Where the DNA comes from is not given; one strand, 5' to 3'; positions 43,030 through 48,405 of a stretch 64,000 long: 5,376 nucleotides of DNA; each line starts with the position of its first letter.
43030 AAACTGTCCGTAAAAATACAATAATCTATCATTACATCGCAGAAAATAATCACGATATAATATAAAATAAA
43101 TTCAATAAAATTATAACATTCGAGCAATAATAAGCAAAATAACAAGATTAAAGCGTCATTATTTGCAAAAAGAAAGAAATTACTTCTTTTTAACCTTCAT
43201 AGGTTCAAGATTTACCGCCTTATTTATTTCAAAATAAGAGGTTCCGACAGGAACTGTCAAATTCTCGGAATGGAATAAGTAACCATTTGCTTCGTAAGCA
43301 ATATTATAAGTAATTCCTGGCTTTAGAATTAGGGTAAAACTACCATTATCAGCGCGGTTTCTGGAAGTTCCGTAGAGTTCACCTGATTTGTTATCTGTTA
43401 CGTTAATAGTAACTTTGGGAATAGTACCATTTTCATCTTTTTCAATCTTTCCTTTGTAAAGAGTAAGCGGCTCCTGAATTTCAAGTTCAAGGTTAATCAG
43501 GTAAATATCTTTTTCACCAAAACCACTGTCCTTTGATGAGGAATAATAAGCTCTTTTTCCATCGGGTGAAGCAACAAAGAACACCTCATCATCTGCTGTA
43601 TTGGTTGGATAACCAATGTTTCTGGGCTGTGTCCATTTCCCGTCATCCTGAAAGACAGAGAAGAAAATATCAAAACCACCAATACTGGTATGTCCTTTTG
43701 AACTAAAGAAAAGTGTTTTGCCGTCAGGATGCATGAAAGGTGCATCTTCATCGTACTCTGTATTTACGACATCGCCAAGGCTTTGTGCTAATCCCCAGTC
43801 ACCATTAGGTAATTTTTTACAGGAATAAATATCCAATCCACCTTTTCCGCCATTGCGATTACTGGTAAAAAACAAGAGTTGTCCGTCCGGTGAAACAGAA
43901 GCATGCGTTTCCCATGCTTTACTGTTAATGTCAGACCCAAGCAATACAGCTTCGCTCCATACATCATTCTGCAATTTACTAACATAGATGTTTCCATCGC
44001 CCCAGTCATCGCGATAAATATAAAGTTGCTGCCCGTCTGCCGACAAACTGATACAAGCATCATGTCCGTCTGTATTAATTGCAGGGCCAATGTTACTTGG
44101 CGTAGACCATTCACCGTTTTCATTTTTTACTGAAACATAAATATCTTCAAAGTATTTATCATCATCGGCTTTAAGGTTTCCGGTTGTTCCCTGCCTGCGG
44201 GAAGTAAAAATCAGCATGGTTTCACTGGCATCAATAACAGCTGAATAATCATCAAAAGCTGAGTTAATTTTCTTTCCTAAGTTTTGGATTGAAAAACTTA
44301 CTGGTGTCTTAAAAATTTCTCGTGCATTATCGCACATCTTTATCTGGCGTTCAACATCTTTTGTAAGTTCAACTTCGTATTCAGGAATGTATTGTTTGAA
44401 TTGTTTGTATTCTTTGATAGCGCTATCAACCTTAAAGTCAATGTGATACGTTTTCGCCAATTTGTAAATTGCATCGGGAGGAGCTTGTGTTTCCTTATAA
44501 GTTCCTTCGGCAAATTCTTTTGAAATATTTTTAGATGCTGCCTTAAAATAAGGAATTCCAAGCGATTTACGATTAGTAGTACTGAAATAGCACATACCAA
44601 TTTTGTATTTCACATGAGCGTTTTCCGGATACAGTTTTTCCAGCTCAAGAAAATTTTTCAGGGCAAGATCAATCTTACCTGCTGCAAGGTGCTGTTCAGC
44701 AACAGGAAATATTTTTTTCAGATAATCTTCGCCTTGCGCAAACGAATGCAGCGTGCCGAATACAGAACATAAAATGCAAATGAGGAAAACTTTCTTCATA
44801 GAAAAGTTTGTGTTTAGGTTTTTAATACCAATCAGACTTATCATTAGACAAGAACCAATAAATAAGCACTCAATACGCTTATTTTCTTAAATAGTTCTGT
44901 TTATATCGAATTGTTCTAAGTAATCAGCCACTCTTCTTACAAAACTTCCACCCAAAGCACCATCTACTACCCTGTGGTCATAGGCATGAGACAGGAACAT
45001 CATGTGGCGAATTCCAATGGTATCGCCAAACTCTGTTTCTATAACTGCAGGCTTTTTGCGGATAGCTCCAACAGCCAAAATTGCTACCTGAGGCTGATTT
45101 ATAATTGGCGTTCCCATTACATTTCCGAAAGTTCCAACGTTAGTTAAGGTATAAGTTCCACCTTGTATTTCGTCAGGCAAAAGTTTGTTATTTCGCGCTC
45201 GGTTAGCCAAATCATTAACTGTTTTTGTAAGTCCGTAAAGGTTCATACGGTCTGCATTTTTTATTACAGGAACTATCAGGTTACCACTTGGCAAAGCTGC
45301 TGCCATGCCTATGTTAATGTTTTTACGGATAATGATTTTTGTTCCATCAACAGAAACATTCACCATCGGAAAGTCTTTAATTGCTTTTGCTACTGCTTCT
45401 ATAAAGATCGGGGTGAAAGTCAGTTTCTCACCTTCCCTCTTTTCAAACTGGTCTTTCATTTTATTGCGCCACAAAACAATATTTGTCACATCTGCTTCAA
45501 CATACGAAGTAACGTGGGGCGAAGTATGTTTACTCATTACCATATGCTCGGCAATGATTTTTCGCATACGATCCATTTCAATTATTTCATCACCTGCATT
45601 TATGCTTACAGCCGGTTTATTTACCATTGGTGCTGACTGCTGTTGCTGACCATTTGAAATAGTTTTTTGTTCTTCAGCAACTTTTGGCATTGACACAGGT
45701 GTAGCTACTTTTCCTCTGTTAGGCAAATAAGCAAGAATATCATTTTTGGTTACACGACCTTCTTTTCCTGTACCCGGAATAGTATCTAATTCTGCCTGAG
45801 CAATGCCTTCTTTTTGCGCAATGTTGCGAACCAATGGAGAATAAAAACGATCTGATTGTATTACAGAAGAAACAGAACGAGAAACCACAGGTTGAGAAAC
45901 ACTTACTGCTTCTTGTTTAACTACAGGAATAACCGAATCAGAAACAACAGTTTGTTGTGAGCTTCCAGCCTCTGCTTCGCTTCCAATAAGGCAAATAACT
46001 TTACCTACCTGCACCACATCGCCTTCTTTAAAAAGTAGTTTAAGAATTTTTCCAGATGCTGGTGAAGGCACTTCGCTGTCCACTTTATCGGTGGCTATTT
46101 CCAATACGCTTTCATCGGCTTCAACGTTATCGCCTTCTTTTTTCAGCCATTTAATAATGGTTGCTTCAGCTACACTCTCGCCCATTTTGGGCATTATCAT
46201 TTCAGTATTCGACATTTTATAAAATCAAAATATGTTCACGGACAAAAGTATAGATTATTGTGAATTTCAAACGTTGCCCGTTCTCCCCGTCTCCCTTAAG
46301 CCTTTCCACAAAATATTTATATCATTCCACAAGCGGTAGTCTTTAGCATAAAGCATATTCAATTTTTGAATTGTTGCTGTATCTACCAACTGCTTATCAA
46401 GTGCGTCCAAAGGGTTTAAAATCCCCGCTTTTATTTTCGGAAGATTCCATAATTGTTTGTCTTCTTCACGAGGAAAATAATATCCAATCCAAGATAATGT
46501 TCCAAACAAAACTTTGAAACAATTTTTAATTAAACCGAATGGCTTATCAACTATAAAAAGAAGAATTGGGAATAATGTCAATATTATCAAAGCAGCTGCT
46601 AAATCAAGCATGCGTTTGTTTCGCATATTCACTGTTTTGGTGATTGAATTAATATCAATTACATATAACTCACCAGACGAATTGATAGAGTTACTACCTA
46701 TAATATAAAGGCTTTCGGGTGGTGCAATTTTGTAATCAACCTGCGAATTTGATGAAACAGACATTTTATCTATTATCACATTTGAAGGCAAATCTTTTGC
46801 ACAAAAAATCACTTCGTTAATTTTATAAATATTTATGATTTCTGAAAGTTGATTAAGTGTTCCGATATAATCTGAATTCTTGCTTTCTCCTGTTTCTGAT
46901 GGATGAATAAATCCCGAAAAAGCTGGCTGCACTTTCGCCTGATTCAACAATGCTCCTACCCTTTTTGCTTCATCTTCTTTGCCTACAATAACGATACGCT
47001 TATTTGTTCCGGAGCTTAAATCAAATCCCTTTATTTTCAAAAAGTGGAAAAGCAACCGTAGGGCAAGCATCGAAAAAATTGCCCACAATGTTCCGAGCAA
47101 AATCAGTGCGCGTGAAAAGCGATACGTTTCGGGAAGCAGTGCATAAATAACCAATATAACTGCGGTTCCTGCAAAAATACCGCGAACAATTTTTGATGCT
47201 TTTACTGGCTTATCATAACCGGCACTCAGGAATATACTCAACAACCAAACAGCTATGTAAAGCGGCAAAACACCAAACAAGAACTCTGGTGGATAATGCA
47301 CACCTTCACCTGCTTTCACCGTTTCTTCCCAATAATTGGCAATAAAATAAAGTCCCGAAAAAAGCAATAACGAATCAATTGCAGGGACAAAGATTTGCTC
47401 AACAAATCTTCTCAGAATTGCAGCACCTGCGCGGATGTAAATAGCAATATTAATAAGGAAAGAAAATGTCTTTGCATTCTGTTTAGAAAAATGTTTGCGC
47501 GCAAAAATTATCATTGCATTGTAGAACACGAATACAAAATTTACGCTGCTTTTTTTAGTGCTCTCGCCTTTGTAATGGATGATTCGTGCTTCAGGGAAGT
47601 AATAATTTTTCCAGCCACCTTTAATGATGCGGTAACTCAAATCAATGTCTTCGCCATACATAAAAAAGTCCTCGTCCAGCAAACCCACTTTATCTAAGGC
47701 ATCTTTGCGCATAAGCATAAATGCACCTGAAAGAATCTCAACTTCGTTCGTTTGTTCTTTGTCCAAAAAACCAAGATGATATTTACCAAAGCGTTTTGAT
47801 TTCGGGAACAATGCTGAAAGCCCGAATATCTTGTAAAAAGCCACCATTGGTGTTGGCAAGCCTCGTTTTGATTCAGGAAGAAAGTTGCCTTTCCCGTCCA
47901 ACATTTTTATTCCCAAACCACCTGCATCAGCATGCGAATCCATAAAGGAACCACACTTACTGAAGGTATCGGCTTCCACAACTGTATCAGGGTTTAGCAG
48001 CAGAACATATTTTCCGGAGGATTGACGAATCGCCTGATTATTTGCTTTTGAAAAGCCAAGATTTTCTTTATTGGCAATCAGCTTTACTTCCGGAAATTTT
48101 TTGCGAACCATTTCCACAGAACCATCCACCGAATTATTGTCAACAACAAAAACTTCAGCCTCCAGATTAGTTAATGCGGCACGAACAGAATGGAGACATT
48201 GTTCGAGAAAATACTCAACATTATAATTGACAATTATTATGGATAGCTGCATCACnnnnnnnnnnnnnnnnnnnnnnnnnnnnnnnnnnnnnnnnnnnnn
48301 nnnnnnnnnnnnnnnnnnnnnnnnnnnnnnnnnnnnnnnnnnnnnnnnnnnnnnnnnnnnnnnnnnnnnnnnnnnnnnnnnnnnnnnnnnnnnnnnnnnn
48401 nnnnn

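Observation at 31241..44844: Tandem array of five paralogous PorE-like envelope genes that together recapitulate Tol-Pal parts, including two giant coiled-coil members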

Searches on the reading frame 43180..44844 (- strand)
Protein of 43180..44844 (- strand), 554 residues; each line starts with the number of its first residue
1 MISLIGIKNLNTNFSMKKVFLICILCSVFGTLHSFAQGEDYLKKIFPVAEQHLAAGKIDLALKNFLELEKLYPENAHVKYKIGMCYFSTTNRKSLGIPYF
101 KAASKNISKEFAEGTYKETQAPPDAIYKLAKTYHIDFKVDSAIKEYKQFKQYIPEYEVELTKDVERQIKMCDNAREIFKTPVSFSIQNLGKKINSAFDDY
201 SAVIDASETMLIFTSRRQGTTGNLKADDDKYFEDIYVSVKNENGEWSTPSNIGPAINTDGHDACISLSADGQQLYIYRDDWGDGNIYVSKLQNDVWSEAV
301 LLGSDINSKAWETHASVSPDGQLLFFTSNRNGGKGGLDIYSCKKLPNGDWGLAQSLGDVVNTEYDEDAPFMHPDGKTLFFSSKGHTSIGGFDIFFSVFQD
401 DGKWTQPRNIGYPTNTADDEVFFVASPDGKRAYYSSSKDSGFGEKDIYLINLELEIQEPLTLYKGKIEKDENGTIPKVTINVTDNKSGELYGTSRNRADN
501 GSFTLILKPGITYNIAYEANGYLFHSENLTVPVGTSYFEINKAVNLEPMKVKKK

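Call 4: search_protein_families(library=pfam, proteins=[window:43180-44844:-], max_evalue=0.01)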
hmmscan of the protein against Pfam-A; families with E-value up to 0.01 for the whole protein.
window:43180-44844:- (554 aa): 4 families
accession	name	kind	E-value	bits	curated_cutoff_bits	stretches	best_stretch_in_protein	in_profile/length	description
PF07676.18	PD40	-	5.2e-33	112.7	20.9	4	303-340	2-37/38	WD40-like Beta Propeller Repeat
PF04616.20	Glyco_hydro_43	-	0.0006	19.7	32.2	1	235-296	96-160/288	Glycosyl hydrolases family 43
PF13620.12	CarboxypepD_reg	-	0.00081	20.1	32.3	1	465-535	4-73/82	Carboxypeptidase regulatory-like domain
PF13432.12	TPR_16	-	0.008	17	32.7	0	52-103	7-57/65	Tetratricopeptide repeat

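Call 5: search_protein_families(library=ncbifam, proteins=[window:43180-44844:-], max_evalue=0.01)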
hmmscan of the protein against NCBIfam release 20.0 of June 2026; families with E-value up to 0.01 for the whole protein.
window:43180-44844:- (554 aa): 4 families
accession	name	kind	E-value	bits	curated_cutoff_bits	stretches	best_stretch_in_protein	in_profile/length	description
NF053607.1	CHU_0125_OmpA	equivalog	1.2e-58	199.2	620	1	45-531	22-494/639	CHU_0125 family OmpA-like outer membrane integrity protein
NF052230.1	T9SS_PorE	exception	2.9e-56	191.1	600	1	123-531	91-490/648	PorE family type IX secretion system protein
TIGR02800.1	propeller_TolB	equivalog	6.8e-07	28.6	343.15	1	260-385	235-344/418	Tol-Pal system beta propeller repeat protein TolB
TIGR03302.1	OM_YfiO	subfamily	0.0089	15.5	81.4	0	39-77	30-68/239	outer membrane protein assembly factor BamD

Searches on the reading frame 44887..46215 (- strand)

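Call 9: search_protein_families(library=ncbifam, proteins=[window:44887-46215:-], max_evalue=0.001)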
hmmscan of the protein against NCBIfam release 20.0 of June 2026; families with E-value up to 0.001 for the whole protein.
window:44887-46215:- (442 aa): 17 families
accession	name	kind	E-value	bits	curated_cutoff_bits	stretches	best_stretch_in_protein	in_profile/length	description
TIGR02927.1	SucB_Actino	equivalog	7.8e-104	348.5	423.45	2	118-437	261-572/579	2-oxoglutarate dehydrogenase, E2 component, dihydrolipoamide succinyltransferase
NF008814.0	PRK11854.1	equivalog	7.5e-101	338.5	722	1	3-436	207-632/637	pyruvate dehydrogenase complex dihydrolipoyllysine-residue acetyltransferase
NF004309.0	PRK05704.1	equivalog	2.7e-99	333.3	449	1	4-435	3-400/408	2-oxoglutarate dehydrogenase complex dihydrolipoyllysine-residue succinyltransferase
TIGR01347.1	sucB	equivalog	8.8e-93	311.7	378.65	1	5-436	2-397/404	dihydrolipoyllysine-residue succinyltransferase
TIGR01348.1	PDHac_trf_long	equivalog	1.6e-73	248.2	552.1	1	4-435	156-581/587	dihydrolipoyllysine-residue acetyltransferase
TIGR01349.1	PDHac_trf_mito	equivalog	3.6e-72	243.9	445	1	6-435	2-431/437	pyruvate dehydrogenase complex dihydrolipoamide acetyltransferase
NF011416.0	PRK14843.1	equivalog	1.3e-54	185.4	429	1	125-435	51-341/347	dihydrolipoamide acetyltransferase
NF008815.0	PRK11857.1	equivalog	1.7e-54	185.4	378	1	123-438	4-304/308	dihydrolipoamide acetyltransferase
NF008907.0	PRK12270.1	equivalog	1.2e-38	132.5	878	1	171-434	89-362/1241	multifunctional oxoglutarate decarboxylase/oxoglutarate dehydrogenase thiamine pyrophosphate-binding subunit/dihydrolipoyllysine-residue suc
NF011457.0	PRK14875.1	equivalog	9.9e-20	70.8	307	1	2-173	2-134/372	acetoin dehydrogenase dihydrolipoyllysine-residue acetyltransferase subunit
NF008854.0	PRK11892.1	equivalog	1.7e-11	43.5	454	1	4-92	3-92/464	pyruvate dehydrogenase complex E1 component subunit beta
NF004173.0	PRK05641.1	equivalog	7.3e-07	29.9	199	1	19-76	94-151/153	putative acetyl-CoA carboxylase biotin carboxyl carrier protein subunit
TIGR02712.1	urea_carbox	equivalog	1.1e-05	23.3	1303.85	1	15-77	1138-1200/1201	urea carboxylase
NF006761.0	PRK09282.1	domain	3.5e-05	22.5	402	1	17-77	529-589/591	pyruvate carboxylase subunit B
TIGR01108.1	oadA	equivalog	0.00036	19.1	756.5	1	18-73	526-581/582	sodium-extruding oxaloacetate decarboxylase subunit alpha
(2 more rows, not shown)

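Call 10: search_protein_families(library=pfam, proteins=[window:44887-46215:-], max_evalue=0.001)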
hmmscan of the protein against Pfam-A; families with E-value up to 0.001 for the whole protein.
window:44887-46215:- (442 aa): 3 families
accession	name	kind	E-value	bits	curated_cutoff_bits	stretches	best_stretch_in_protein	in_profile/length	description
PF00198.28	2-oxoacid_dh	-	4e-78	262.5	23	1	209-436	4-227/232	2-oxoacid dehydrogenases acyltransferase (catalytic domain)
PF00364.28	Biotin_lipoyl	-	8.6e-21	74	22.1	1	5-77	2-73/73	Biotin-requiring enzyme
PF02817.22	E3_binding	-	4.4e-11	43.2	23.7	1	124-161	2-36/36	e3 binding domain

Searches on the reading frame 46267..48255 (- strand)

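Call 9: search_protein_families(library=ncbifam, proteins=[window:46267-48255:-], max_evalue=0.001)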
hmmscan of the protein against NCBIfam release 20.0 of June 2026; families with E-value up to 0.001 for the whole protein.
window:46267-48255:- (662 aa): 20 families
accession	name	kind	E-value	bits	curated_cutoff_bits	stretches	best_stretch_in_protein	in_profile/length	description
TIGR03025.1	EPS_sugtrans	subfamily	7.7e-20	71.5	295.55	1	294-568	3-280/445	exopolysaccharide biosynthesis polyprenyl glycosylphosphotransferase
TIGR03023.1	WcaJ_sugtrans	equivalog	9.1e-18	64.8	410.75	1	315-568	24-285/453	undecaprenyl-phosphate glucose phosphotransferase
TIGR01556.1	rhamnosyltran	subfamily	7.7e-14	51.5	200.55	2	20-122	9-116/281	rhamnosyltransferase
NF041875.1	EPS_EpsD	equivalog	1.2e-13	51.2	370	1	4-275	1-254/325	exopolysaccharide biosynthesis glycosyltransferase EpsD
TIGR03937.1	PgaC_IcaA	equivalog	2e-13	50.1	422.3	2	3-98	46-143/407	poly-beta-1,6-N-acetyl-D-glucosamine synthase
NF007482.0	PRK10073.1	equivalog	3.1e-13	49.4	423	1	3-98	7-103/334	glycosyltransferase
TIGR03111.1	glyc2_xrt_Gpos1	hypoth_equivalog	3.7e-13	49.1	363.95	1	3-211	50-249/439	TIGR03111 family XrtG-associated glycosyltransferase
NF038302.1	EPS_HpsE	equivalog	2e-12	46.7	300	1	2-228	1-223/307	hormogonium polysaccharide biosynthesis glycosyltransferase HpsE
TIGR03965.1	mycofact_glyco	equivalog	1.2e-11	44.2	280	1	171-228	225-281/467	mycofactocin biosynthesis glycosyltransferase MftF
NF047683.1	TeichurnBiosyTuaG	equivalog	3.5e-10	40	400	1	3-111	7-117/252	teichuronic acid biosynthesis protein TuaG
NF053739.1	GlytfEpsEBac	equivalog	7.1e-10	38.3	450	1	4-119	3-121/265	glycosyltransferase EpsE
TIGR04283.1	glyco_like_mftF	equivalog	9.5e-10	38.4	182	1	4-126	1-118/221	TIGR04283 family arsenosugar biosynthesis glycosyltransferase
TIGR04242.1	nodulat_NodC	equivalog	4.3e-09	35.8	550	1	5-109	51-160/395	chitooligosaccharide synthase NodC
NF038299.1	EPS_HpsN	equivalog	2e-08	33.6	425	1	3-263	2-262/317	hormogonium polysaccharide biosynthesis glycosyltransferase HpsN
TIGR04195.1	S_glycosyl_SunS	equivalog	1.4e-07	30.8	350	1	7-91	62-142/421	SunS family peptide S-glycosyltransferase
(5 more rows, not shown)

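Call 10: search_protein_families(library=pfam, proteins=[window:46267-48255:-], max_evalue=0.001)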
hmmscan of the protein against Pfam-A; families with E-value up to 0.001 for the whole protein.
window:46267-48255:- (662 aa): 4 families
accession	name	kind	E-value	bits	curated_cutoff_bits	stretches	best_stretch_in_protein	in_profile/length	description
PF00535.33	Glycos_transf_2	-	1.7e-25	90.3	23.3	1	5-190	1-167/168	Glycosyl transferase family 2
PF13641.12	Glyco_tranf_2_3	-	9.9e-23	81.8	27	1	4-236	3-220/230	Glycosyltransferase like family 2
PF13632.12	Glyco_trans_2_3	-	4.9e-07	30.2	27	1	83-245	1-129/198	Glycosyl transferase family group 2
PF13727.12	CoA_binding_3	-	6.2e-06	26.8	25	1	355-485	20-148/175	CoA-binding domain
